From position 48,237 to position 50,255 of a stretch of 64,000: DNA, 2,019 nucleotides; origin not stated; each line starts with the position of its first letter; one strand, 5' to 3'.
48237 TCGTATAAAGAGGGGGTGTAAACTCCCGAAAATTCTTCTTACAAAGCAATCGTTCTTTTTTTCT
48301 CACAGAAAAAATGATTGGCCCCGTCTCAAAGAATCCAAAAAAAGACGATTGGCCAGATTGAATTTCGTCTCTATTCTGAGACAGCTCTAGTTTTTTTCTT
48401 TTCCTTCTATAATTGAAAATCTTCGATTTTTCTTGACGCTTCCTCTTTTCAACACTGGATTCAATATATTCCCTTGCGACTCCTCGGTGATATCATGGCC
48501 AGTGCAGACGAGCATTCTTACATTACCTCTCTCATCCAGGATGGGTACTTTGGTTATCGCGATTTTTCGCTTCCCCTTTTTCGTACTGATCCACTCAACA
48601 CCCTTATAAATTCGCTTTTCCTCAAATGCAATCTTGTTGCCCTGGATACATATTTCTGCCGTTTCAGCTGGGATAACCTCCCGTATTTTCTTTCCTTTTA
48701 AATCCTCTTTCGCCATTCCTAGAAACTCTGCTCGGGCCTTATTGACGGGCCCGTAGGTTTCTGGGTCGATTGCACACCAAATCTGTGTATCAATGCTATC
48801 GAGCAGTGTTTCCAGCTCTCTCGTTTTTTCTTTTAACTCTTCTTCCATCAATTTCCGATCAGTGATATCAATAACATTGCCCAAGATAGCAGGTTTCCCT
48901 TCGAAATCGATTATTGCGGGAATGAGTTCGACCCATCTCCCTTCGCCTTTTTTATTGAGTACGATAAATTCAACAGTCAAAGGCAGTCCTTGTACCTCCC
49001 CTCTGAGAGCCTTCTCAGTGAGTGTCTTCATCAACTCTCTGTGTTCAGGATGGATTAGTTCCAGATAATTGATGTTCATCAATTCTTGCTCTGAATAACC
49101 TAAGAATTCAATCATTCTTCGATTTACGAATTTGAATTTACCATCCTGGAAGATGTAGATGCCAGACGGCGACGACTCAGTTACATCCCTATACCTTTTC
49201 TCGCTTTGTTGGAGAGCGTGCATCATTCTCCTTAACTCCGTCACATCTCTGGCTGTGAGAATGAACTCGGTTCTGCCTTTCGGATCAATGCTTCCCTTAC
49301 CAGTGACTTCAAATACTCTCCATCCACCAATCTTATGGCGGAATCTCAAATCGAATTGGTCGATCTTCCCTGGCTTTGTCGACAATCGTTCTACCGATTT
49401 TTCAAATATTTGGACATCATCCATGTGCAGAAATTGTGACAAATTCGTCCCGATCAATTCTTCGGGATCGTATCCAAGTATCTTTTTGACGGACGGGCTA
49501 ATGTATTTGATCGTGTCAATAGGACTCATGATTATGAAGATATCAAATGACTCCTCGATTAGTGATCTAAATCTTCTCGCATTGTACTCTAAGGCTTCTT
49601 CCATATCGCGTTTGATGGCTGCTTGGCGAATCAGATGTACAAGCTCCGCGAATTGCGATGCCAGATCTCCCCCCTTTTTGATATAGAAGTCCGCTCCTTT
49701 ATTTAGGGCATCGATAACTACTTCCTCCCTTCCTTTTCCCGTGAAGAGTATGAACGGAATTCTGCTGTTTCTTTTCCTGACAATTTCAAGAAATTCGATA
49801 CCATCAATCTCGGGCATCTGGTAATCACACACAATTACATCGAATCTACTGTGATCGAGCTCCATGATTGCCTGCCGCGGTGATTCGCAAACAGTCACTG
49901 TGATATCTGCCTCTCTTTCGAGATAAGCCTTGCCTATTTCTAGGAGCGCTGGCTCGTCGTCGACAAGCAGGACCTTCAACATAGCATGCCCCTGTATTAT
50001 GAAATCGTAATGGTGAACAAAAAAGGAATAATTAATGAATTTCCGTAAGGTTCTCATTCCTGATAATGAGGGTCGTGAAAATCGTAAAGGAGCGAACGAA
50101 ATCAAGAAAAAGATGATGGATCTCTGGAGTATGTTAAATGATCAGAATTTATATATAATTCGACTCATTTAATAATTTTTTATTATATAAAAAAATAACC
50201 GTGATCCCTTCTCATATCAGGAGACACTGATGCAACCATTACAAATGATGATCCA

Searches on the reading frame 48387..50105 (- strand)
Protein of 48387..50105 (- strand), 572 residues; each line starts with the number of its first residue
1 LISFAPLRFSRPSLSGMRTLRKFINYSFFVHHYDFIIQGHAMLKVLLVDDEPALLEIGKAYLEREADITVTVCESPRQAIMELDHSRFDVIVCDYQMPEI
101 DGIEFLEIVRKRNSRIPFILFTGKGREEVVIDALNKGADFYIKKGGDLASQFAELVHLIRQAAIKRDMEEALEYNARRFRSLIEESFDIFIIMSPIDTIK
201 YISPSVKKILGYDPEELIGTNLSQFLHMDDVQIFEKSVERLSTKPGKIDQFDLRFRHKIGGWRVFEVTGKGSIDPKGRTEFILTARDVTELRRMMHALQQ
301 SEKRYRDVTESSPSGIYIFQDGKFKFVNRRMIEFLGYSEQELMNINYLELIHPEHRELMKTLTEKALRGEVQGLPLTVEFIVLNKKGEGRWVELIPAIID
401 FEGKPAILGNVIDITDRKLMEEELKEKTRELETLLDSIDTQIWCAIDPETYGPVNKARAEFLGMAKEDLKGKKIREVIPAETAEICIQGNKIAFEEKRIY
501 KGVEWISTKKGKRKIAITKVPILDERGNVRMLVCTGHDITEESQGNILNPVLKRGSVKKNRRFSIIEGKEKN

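Call 35: search_protein_families(library=pfam, proteins=[window:48387-50105:-], max_evalue=0.001)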
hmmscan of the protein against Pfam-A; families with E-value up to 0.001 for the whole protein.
window:48387-50105:- (572 aa): 6 families
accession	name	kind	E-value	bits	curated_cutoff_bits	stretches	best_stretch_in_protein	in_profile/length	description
PF00989.32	PAS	-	2.7e-31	108.3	22.6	3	304-414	2-113/113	PAS fold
PF13426.13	PAS_9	-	6e-30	104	27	3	194-290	7-103/103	PAS domain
PF08447.18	PAS_3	-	1.4e-28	99.4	25.6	2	200-282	2-85/89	PAS fold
PF00072.30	Response_reg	-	5.3e-24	85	30.2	1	45-147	1-102/111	Response regulator receiver domain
PF08448.16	PAS_4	-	1.7e-22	80.2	23.1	2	451-543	17-109/110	PAS fold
PF13188.13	PAS_8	-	2.7e-14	52.9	21.8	1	304-362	2-61/65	PAS domain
